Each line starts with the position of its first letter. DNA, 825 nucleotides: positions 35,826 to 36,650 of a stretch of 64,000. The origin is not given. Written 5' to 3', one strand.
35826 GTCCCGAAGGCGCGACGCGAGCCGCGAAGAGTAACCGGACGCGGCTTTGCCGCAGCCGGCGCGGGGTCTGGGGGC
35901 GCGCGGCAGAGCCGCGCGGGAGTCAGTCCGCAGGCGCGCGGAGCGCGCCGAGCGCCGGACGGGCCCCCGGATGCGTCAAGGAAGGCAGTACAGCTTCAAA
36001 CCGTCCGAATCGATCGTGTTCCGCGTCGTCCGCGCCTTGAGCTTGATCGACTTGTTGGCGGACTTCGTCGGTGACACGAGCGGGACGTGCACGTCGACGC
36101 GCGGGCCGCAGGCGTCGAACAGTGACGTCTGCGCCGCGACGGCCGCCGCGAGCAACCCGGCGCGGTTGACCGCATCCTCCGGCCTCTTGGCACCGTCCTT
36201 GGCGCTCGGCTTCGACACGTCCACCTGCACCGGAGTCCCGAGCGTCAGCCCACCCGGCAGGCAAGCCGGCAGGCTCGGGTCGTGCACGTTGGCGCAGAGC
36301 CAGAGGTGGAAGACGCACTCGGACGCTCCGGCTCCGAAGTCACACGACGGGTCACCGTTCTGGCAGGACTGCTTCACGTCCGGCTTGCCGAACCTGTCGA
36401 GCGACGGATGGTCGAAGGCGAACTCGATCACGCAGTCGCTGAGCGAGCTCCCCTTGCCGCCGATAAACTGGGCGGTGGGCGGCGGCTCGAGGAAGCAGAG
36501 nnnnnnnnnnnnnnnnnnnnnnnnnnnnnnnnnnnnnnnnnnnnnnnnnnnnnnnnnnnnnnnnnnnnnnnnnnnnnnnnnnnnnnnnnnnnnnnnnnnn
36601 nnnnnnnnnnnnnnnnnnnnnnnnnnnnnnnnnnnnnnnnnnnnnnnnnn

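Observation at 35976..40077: Translationally coupled beta-helix protein + 1050-aa Cys-rich repeat protein whose C-terminus carries the same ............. module as the paralogs, forming a ~10 kb four-gene secreted-protein island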

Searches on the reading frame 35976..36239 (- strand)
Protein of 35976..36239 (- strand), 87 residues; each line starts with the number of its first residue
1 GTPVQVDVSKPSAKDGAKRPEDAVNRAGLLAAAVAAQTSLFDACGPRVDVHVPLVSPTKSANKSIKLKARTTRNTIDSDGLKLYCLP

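Call 12: search_protein_families(library=pfam, proteins=[window:35976-36239:-], max_evalue=10)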
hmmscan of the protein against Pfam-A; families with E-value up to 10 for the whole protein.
window:35976-36239:- (87 aa): 0 families

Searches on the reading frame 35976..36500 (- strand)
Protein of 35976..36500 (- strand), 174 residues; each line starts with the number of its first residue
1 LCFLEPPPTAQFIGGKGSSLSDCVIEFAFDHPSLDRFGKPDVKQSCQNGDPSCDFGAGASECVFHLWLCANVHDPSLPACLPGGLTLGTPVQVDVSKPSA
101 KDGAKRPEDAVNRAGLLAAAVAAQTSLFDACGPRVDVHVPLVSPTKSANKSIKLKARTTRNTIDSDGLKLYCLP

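Call 12: search_protein_families(library=pfam, proteins=[window:35976-36500:-], max_evalue=10)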
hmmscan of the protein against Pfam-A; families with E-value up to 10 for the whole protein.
window:35976-36500:- (174 aa): 0 families

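Call 14: find_homologous_proteins(query=window:35979-36494:-, max_evalue=0.001)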
Query seq(172 aa): 173 candidates shared short words with the query, none scored E <= 0.001.

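Call 34: predict_structure(alignment_id=A1)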
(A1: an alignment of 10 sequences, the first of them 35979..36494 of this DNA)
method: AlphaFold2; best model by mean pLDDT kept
length: 172 residues; sequences in the alignment: 10
mean_pLDDT: 84.5   pTM: 0.82
mean pLDDT of the five models: 84.5, 84.4, 84.3, 84.3, 84.0
residues with pLDDT >= 90: 68; 70-90: 84; 50-70: 20; < 50: 0
segments of 3 or more residues with pLDDT < 50: none
pLDDT, mean of each block of 10 residues (from residue 1): 77 66 86 88 82 74 88 73 76 94 94 93 81 92 93 89 90 92
secondary structure, 60 per line:
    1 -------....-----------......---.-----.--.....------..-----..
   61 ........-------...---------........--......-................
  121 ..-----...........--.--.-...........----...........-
elements in order: E8-11 E23-28 E41-45 E59-68 E88-95 H98-103 H105-122 E128-138 E146-156 E161-171

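Call 36: search_protein_representatives(alignment_id=A1)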
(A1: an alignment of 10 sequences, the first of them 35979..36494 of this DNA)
Query: 10 sequences, 172 profile positions. Proteins with E-value up to 0.001 (for the whole library): 1251; up to 1e-10: 767; up to 1e-30: 51. The best 150 are listed.
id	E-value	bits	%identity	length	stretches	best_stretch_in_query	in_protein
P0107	8.8e-67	240.4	-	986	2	1-172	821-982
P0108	1.1e-64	233.6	-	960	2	1-172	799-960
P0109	6.1e-62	224.7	-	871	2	1-171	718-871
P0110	1.4e-61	223.5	-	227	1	1-172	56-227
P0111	5.6e-61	221.6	-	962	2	1-171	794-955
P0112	2.3e-58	213.1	-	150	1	1-140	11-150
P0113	2.4e-58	213.0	-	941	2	1-171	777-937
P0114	4.2e-56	205.7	-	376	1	5-172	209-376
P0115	9.2e-56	204.6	-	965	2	1-172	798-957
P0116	2.7e-55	203.0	-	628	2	1-172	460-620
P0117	1.7e-54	200.5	-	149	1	27-172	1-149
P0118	2.7e-53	196.5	-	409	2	8-172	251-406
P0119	2.7e-53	196.5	-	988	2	1-171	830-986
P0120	3.0e-53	196.4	-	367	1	1-172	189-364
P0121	3.2e-53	196.3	-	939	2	1-172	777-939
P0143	3.7e-36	140.7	-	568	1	1-172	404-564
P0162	5.4e-30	120.7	-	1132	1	6-172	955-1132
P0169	2.4e-28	115.3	-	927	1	1-172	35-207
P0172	7.6e-28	113.7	-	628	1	9-172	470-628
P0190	2.9e-26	108.5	-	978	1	8-172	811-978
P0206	2.9e-25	105.3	-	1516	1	6-172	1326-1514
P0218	2.1e-24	102.5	-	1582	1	8-172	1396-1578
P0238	1.8e-23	99.5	-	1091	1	7-172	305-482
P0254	8.7e-23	97.2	-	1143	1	9-172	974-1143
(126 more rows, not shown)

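Call 42: search_protein_families(library=pfam, alignment_id=A2, max_evalue=0.001)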
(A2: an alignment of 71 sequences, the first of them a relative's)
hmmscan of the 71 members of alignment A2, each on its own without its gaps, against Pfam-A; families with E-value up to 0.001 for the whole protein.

A. member 1, P0114 (376 aa): 2 families
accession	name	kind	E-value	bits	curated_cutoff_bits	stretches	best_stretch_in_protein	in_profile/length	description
PF13948.11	DUF4215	-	0.00014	22.5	27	1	171-205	16-46/47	Domain of unknown function (DUF4215)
PF00526.23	Dicty_CTDC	-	0.00041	20.5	27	0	64-83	2-22/24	Dictyostelium (slime mold) repeat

B. families by the number of members that match (of 71 scanned): 35 families (the first 25 are shown)
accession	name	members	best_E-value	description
PF13948.11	DUF4215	48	1.1e-34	Domain of unknown function (DUF4215)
PF17164.10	DUF5122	7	3e-152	Domain of unknown function (DUF5122) beta-propeller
PF00400.38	WD40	5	7.2e-07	WD domain, G-beta repeat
PF23414.1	Beta-prop_EML_2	4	6.1e-09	Echinoderm microtubule-associated protein second beta-propeller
PF01436.27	NHL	3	1.5e-41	NHL repeat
PF00526.23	Dicty_CTDC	3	8.4e-14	Dictyostelium (slime mold) repeat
PF08450.18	SGL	3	3.2e-12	SMP-30/Gluconolactonase/LRE-like region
PF00200.28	Disintegrin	3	5.9e-12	Disintegrin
PF13517.12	FG-GAP_3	2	9.4e-66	FG-GAP-like repeat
PF01839.29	FG-GAP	2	7.4e-40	FG-GAP repeat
PF15902.12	Sortilin-Vps10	2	5.3e-27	Sortilin, neurotensin receptor 3,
PF25174.1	Beta-prop_THOC3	2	9.2e-12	THOC3 beta-propeller domain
PF02012.26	BNR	2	2.1e-10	BNR/Asp-box repeat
PF10282.15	Lactonase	2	1.5e-09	Lactonase, 7-bladed beta-propeller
PF21783.3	YNCE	2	2e-09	YNCE-like beta-propeller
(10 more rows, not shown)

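Call 74: list_cluster_members(proteins=[P0143, P0162, P0169, P0206, P0218, P0238, P0254, P0172, P0190, P0114])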
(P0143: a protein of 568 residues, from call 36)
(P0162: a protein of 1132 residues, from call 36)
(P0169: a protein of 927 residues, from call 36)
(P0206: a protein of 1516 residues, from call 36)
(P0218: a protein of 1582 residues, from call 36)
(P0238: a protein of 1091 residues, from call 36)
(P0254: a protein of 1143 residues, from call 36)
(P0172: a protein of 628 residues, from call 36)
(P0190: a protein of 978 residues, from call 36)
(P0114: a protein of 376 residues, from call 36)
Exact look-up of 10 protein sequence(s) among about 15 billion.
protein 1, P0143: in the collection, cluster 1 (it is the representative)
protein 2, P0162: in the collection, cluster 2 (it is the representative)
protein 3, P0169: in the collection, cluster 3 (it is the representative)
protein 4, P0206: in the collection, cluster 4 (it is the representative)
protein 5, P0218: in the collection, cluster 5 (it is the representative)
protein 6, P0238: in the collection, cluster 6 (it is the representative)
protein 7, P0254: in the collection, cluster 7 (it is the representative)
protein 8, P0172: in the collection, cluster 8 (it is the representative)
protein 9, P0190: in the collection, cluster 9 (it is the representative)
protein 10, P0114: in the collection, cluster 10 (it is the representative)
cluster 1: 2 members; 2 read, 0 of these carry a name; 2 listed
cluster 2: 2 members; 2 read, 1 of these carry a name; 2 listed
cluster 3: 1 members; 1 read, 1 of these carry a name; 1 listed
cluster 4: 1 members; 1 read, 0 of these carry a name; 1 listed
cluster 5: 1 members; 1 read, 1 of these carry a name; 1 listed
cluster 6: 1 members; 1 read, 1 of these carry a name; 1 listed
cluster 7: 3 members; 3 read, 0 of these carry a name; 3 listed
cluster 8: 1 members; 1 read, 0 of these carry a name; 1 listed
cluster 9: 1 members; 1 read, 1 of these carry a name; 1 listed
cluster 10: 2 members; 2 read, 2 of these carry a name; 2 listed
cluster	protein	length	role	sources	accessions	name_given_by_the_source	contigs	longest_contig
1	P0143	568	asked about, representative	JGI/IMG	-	-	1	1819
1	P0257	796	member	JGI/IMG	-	-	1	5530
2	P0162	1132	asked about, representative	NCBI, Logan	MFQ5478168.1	MAG: hypothetical protein ACE5E4_06085 [Candidatus Binatia bacterium]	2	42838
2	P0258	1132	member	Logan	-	-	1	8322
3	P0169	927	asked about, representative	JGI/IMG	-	cysteine-rich repeat protein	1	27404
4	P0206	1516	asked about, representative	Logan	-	-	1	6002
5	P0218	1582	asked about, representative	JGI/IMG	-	cysteine-rich repeat protein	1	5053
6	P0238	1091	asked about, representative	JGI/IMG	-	cysteine-rich repeat protein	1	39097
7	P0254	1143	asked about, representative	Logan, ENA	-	-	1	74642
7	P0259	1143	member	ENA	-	-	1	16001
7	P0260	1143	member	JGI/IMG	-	-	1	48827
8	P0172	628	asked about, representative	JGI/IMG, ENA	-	-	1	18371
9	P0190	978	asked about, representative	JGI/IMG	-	uncharacterized delta-60 repeat protein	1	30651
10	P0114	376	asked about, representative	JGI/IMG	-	cysteine-rich repeat protein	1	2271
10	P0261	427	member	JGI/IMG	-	cysteine-rich repeat protein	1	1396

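Call 85: fold_search(model_id=the predicted structure, library=pdb)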
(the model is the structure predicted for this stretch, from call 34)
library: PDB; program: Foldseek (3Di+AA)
matches with E <= 10: 568; with E <= 0.001: 0
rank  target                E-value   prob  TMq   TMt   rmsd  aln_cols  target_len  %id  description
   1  7n6g_4C               1.2e-01  0.10  0.20  0.08  14.0       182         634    8  C1 of central pair (released 2022-05-18)
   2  2oxh_Y                1.5e-01  0.41  0.25  0.35   6.9       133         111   10  The SOXYZ Complex of Paracoccus Pantotrophus (released 2007-05-22)
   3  9p26                  1.6e-01  0.20  0.27  0.14  13.5       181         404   14  Crystal structure of GH158(Pro) at 1.40 angstrom resolution (released 2026-03-11)
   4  9p25                  1.8e-01  0.18  0.26  0.13  12.4       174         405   17  Crystal structure of GH158(Pro) at 0.89 angstrom resolution (released 2026-03-11)
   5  6v3p_C                1.9e-01  0.30  0.26  0.37   7.5       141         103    6  The BIgI domain of beta protein from S. agalactiae bound to CEACAM1 (released 2020-12-02)
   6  1nep                  2.0e-01  0.23  0.29  0.33   8.5       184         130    9  Crystal Structure Analysis of the Bovine NPC2 (Niemann-Pick C2) Protein (released 2003-01-28)
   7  2oxh_D                2.3e-01  0.35  0.25  0.35   6.9       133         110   10  The SOXYZ Complex of Paracoccus Pantotrophus (released 2007-05-22)
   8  5ak7                  2.6e-01  0.13  0.23  0.13  10.9       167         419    8  Structure of wt Porphyromonas gingivalis peptidylarginine deiminase (released 2015-07-22)
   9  9oro_A                2.7e-01  0.15  0.26  0.13  12.3       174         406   17  Crystal structure of GH158(Pro) soaked with laminaritetraose at 1.31 angstrom resolution (released 2026-03-11)
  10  5ak8                  2.7e-01  0.13  0.22  0.12  10.8       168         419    8  Structure of C351A mutant of Porphyromonas gingivalis peptidylarginine deiminase (released 2015-07-22)
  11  3bbj_A                2.7e-01  0.08  0.20  0.15  13.8       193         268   10  CRYSTAL STRUCTURE OF A PUTATIVE THIOESTERASE II (TFU_2367) FROM THERMOBIFIDA FUSCA YX AT 2.45 A RESOLUTION (released 2007-11-20)
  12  3wea_A                2.9e-01  0.15  0.25  0.30   8.4       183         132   11  Crystal structure of a Niemann-Pick type C2 protein from Japanese carpenter ant (released 2014-02-05)
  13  9p2f_A                2.9e-01  0.14  0.26  0.13  13.4       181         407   14  Crystal structure of GH158(Pro) soaked with mixed linkage (G4G3G) oligosaccharide at 1.15 angstrom resolution (released 2026-03-11)
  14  6i0x_B                2.9e-01  0.12  0.23  0.12  10.9       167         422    8  Porphyromonas gingivalis peptidylarginine deminase (PPAD) mutant G231N/E232T/N235D in complex with Cl-amidine. (released 2019-01-23)
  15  9ijj_P                3.1e-01  0.07  0.22  0.09  14.0       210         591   10  In situ structure of the central apparatus in mouse sperm axoneme. (released 2025-06-04)
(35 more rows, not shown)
